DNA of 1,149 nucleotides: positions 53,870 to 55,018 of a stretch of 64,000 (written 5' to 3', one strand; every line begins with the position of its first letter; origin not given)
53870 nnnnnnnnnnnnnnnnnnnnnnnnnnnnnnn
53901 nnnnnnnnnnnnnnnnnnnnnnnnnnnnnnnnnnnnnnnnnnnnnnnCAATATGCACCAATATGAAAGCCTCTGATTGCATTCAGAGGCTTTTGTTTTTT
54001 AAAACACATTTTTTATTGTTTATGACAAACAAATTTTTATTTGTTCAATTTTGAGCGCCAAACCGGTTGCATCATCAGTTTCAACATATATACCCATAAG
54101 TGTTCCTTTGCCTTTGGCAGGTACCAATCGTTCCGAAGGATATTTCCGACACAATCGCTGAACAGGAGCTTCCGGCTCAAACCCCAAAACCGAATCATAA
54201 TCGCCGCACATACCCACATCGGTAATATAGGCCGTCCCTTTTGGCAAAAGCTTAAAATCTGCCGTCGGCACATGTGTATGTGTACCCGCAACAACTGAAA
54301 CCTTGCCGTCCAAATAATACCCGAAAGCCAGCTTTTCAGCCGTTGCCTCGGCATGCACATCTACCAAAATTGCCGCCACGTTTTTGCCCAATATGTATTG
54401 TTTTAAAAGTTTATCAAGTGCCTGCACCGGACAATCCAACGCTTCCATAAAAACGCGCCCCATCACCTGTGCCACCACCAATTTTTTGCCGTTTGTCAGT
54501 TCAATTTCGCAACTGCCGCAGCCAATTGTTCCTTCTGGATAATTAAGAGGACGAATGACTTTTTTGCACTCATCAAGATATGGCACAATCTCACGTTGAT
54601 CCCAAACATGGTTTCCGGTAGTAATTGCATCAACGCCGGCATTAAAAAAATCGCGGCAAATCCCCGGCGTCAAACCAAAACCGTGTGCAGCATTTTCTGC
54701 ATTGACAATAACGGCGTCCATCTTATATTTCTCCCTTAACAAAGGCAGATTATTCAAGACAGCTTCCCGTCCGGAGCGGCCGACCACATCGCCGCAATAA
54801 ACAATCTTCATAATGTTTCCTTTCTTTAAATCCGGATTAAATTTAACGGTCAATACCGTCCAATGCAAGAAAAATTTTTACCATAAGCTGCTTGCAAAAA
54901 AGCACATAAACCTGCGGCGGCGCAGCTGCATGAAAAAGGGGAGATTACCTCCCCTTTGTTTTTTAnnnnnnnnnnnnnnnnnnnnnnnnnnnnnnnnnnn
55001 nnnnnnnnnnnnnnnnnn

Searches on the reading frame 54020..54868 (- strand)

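Call 5: search_protein_families(library=pfam, proteins=[window:54020-54868:-], max_evalue=0.1)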
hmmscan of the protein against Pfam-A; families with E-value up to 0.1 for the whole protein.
window:54020-54868:- (282 aa): 2 families
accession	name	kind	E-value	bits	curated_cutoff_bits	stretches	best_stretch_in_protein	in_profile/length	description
PF13277.11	YmdB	-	1.5e-98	329.6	27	1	24-277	2-253/253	YmdB-like protein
PF00149.33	Metallophos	-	1.6e-05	25.8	21.5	1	20-201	1-191/191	Calcineurin-like phosphoesterase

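Call 6: search_protein_families(library=ncbifam, proteins=[window:54020-54868:-], max_evalue=0.1)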
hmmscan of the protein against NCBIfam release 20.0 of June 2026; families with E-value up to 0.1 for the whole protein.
window:54020-54868:- (282 aa): 1 family
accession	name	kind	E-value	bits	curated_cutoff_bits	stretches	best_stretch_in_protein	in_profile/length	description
TIGR00282.1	TIGR00282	hypoth_equivalog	1e-86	290.7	254.15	1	20-279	1-258/266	TIGR00282 family metallophosphoesterase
